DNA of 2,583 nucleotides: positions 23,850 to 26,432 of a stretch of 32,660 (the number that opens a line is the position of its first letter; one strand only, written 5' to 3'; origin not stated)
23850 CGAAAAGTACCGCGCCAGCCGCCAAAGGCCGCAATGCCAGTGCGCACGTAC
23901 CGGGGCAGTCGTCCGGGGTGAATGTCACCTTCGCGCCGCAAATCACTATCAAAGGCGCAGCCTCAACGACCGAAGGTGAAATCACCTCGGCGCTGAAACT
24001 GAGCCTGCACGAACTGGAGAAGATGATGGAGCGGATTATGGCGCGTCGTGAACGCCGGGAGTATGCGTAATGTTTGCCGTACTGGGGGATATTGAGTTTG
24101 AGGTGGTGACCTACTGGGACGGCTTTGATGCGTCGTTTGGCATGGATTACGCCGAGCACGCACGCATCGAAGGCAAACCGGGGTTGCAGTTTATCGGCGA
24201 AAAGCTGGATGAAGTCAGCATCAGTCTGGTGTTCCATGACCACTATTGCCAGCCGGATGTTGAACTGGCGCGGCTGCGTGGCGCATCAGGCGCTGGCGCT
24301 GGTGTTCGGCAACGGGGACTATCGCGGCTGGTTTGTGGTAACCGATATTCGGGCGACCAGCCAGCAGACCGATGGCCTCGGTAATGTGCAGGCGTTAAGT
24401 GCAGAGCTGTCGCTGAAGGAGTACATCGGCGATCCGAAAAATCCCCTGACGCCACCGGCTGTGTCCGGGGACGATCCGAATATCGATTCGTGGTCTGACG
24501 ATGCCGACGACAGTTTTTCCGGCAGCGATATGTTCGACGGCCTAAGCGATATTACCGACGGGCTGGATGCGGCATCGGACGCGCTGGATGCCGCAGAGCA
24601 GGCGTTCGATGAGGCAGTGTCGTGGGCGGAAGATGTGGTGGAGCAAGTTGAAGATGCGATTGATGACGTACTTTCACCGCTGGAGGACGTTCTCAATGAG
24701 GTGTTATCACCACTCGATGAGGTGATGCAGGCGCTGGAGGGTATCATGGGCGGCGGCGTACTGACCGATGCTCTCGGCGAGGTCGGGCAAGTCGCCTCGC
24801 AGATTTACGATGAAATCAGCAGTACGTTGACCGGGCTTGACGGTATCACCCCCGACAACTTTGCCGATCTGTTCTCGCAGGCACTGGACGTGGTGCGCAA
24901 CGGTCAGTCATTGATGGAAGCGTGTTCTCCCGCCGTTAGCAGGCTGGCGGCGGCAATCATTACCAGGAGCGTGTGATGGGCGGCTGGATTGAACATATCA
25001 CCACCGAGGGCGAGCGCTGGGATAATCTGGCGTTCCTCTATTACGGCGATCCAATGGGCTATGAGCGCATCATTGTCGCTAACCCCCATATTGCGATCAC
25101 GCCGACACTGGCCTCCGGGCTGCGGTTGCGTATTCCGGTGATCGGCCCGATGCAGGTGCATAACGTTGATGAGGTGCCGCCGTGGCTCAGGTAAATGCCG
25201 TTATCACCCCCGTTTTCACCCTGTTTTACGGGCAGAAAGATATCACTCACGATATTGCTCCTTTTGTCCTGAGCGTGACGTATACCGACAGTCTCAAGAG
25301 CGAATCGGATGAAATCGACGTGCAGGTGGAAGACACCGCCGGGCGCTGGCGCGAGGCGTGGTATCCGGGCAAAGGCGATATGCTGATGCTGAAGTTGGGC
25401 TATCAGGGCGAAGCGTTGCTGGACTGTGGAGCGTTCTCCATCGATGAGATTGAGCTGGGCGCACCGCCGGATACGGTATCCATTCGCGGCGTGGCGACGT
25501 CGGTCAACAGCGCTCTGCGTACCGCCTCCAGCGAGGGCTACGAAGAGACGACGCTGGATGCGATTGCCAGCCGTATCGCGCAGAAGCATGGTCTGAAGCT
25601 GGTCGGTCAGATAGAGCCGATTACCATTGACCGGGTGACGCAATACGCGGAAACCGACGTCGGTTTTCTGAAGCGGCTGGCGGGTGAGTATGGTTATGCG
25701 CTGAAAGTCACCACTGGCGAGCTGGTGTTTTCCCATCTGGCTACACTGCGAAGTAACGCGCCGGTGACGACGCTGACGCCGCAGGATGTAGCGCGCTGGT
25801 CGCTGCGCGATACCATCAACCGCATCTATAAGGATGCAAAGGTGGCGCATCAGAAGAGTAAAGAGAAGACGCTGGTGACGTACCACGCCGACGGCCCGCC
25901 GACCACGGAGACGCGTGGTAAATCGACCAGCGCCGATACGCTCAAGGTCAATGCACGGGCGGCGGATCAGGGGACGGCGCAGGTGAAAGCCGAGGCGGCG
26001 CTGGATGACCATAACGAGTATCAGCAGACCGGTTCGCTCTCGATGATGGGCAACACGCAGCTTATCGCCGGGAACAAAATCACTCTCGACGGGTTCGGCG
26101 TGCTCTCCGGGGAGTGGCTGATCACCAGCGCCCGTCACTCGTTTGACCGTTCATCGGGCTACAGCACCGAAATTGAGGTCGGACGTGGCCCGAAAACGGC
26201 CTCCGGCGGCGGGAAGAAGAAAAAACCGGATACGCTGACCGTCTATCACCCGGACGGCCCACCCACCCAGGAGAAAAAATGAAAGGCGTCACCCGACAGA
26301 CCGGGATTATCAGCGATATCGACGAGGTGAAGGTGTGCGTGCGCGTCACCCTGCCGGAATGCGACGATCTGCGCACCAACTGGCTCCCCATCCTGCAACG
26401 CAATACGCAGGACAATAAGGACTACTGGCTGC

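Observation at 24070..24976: Frame change inside the U/N-like tail gene after the tape measure gene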

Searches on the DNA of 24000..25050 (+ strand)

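Call 3: search_dna_similar(query=window:24000-25050:+, collection=ecoli_genomes, mode=near, max_rows=30)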
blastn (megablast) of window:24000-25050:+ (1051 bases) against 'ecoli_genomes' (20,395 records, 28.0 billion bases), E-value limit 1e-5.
Records with a match: 2; places in all: 2; records where one place covers at least 80% of the query: 2.
Genomes with a match: 2 of 5426; with a place that covers at least 80% of the query: 2. Places per genome that has any: lowest 1, median 1, highest 1. On chromosomes: 2 places; on plasmids: 0.
Best place of each record, by identity: 80-90% 2.
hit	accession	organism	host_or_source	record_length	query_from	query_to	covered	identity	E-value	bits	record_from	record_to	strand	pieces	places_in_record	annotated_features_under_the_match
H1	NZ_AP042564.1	Escherichia coli strain OkiPb01694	bovine feces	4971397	1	1051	99%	87.7%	0e+0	1211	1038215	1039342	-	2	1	phage tail protein | tail protein X | phage tail tape measure protein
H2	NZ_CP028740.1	Escherichia coli strain A35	Rattus lutreola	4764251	1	1051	99%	87.6%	0e+0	1205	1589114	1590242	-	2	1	phage tail protein | tail protein X | phage tail tape measure protein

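Call 4: search_dna_similar(query=window:24000-25050:+, collection=phages, mode=near, max_rows=30)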
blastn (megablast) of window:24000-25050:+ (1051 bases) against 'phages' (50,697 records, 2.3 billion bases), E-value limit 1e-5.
No match.

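Call 5: get_annotated_region(hit=H1, flank=3000)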
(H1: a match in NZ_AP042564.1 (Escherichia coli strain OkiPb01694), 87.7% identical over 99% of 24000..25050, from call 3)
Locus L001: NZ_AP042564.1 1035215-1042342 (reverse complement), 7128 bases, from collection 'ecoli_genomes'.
description: Escherichia coli strain OkiPb01694 chromosome, complete genome
organism: Escherichia coli strain OkiPb01694 (NCBI taxid 562)
replicon: chromosome; assembly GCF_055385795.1
host: -; source: bovine feces; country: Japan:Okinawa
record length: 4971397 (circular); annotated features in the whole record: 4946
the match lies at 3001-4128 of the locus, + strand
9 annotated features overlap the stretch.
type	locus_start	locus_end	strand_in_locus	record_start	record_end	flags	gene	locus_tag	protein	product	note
CDS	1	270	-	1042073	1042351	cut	-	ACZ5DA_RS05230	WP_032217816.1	hypothetical protein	-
CDS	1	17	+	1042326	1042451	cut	-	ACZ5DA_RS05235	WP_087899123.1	GpE family phage tail protein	-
CDS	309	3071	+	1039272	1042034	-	-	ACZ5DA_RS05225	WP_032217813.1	phage tail tape measure protein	-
CDS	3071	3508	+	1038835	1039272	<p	-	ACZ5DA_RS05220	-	phage tail protein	incomplete; partial in the middle of a contig; missing C-terminus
CDS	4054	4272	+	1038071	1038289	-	-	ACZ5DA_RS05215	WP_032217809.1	tail protein X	-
CDS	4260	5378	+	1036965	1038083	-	-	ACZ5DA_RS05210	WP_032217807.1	phage late control D family protein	-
CDS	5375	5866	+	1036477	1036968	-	-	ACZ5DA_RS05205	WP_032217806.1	phage baseplate assembly protein V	-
CDS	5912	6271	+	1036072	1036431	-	-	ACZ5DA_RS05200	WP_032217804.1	GPW/gp25 family protein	-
CDS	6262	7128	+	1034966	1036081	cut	-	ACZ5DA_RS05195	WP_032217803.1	baseplate assembly protein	-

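Call 6: get_annotated_region(hit=H2, flank=3000)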
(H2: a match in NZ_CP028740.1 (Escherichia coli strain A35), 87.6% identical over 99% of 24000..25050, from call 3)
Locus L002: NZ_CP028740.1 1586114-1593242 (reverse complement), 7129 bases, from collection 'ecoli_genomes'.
description: Escherichia coli strain A35 chromosome, complete genome
organism: Escherichia coli strain A35 (NCBI taxid 562)
replicon: chromosome; assembly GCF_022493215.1
host: Rattus lutreola; source: feces; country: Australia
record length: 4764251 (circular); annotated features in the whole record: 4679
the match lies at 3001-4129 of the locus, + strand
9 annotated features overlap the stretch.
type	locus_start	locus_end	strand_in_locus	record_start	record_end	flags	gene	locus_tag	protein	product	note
CDS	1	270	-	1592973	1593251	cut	-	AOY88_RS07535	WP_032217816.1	hypothetical protein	-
CDS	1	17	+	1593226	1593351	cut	-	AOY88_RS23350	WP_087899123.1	GpE family phage tail protein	-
CDS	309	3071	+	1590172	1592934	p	-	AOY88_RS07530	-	phage tail tape measure protein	internal stop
CDS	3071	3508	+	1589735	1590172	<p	-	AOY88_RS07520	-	phage tail protein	incomplete; partial in the middle of a contig; missing C-terminus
CDS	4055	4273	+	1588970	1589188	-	-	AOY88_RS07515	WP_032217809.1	tail protein X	-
CDS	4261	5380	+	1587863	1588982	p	-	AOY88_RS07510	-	phage late control D family protein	frameshifted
CDS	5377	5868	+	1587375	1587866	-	-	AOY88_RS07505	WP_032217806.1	phage baseplate assembly protein V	-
CDS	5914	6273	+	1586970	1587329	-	-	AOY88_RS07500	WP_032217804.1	GPW/gp25 family protein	-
CDS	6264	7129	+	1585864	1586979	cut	-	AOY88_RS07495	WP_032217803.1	baseplate assembly protein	-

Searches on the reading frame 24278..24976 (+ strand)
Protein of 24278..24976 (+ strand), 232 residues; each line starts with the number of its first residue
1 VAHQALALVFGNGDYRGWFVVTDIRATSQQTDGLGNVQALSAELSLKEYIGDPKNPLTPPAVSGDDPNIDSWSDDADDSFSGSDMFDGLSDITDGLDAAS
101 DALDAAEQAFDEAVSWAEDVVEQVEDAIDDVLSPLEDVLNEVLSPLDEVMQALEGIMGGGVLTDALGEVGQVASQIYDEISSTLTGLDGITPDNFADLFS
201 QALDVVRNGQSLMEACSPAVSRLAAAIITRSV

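Call 10: search_protein_families(library=pfam, proteins=[window:24278-24976:+], max_evalue=0.1)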
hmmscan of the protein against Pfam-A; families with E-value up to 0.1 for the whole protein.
window:24278-24976:+ (232 aa): 11 families
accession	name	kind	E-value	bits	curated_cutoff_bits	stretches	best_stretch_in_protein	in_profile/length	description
PF06995.16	Phage_P2_GpU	-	4.6e-11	42.8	27.5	1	2-50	71-119/120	Phage P2 GpU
PF04513.17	Baculo_PEP_C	-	0.00092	19.7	38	1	89-184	47-138/140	Baculovirus polyhedron envelope protein, PEP, C terminus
PF23854.1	DUF7217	-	0.0021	18.2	29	0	108-148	133-173/238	Domain of unknown function (DUF7217)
PF23991.1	DUF7310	-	0.0065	17.4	40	1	74-134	20-80/83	Coiled-coil region of unknown function (DUF7310)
PF02734.22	Dak2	-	0.011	16.1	27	0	155-207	35-87/174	DAK2 domain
PF20572.3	DUF6781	-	0.02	15.2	27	1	80-190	66-173/213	Family of unknown function (DUF6781)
PF09718.15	Tape_meas_lam_C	-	0.036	14.6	23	1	101-142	2-43/76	Lambda phage tail tape-measure protein (Tape_meas_lam_C)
PF24430.1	DUF7553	-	0.037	15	27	1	95-155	5-66/85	Family of unknown function (DUF7553)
PF19493.4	Trypco1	-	0.06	14.4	24.6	0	110-149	20-59/98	Trypsin-co-occurring domain 1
PF11101.13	DUF2884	-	0.069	13.2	30.6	0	107-153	59-105/228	Protein of unknown function (DUF2884)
PF24611.2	Spectrin_Anc-1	-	0.074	13.8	33.2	0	121-156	20-55/115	Nuclear anchorage protein 1, spectrin-like repeat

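Call 11: search_protein_families(library=ncbifam, proteins=[window:24278-24976:+], max_evalue=0.1)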
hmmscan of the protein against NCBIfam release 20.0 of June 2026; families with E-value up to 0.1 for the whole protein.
window:24278-24976:+ (232 aa): 4 families
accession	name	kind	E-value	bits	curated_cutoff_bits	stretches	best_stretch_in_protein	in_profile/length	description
TIGR00996.1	Mtu_fam_mce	paralog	3.8e-07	29.6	140.5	1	84-156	213-285/291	MCE family protein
NF047840.1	lipo_Ag473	exception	0.0016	19.2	100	1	96-151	37-92/136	Ag473 family lipoprotein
TIGR04527.1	mycoplas_twoTM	subfamily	0.018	14.7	125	1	108-215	51-151/248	MG_279/MG_280 family protein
NF047388.1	SA1320_fam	subfamily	0.032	12.7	230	1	88-156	488-558/644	SA1320 family protein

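Call 50: search_protein_families(library=phrogs, proteins=[window:24278-24976:+], max_evalue=0.001)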
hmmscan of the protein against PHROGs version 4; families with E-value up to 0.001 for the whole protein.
window:24278-24976:+ (232 aa): 5 families
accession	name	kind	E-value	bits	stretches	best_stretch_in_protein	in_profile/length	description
phrog_788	-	tail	3.7e-49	169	1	2-231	75-296/297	tail protein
phrog_76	-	tail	4.8e-08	34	1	3-56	104-157/272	tail protein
phrog_694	-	tail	2.5e-06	27.1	1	100-191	345-436/851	baseplate hub and tail lysozyme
phrog_305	-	tail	6.8e-05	22.7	1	90-227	393-524/1001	tail length tape measure protein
phrog_8927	-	tail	0.00063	18.8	1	93-227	167-300/1619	tail length tape measure protein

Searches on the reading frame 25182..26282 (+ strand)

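Call 50: search_protein_families(library=phrogs, proteins=[window:25182-26282:+], max_evalue=0.001)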
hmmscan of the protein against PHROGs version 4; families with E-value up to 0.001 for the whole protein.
window:25182-26282:+ (366 aa): 9 families
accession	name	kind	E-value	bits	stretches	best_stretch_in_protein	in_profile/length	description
phrog_52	-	tail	5e-123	413.3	1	3-351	187-533/677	tail protein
phrog_20686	-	unknown function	4.7e-43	147.6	1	244-361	12-126/135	-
phrog_4456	-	unknown function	3.5e-36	124.7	1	3-116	12-122/126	-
phrog_33062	-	unknown function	4.2e-19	69.5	1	288-340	1-53/54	-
phrog_24348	-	unknown function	4.6e-13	49.9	1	7-41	14-48/50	-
phrog_12925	-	tail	4.9e-07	30.7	1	143-333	6-215/227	tail protein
phrog_400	-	tail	3.2e-06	27.4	1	265-341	265-343/654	tail protein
phrog_1390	-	tail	1.9e-05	25.1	1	28-238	23-231/328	tail protein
phrog_350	-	tail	6.8e-05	23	0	307-333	396-423/436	tail protein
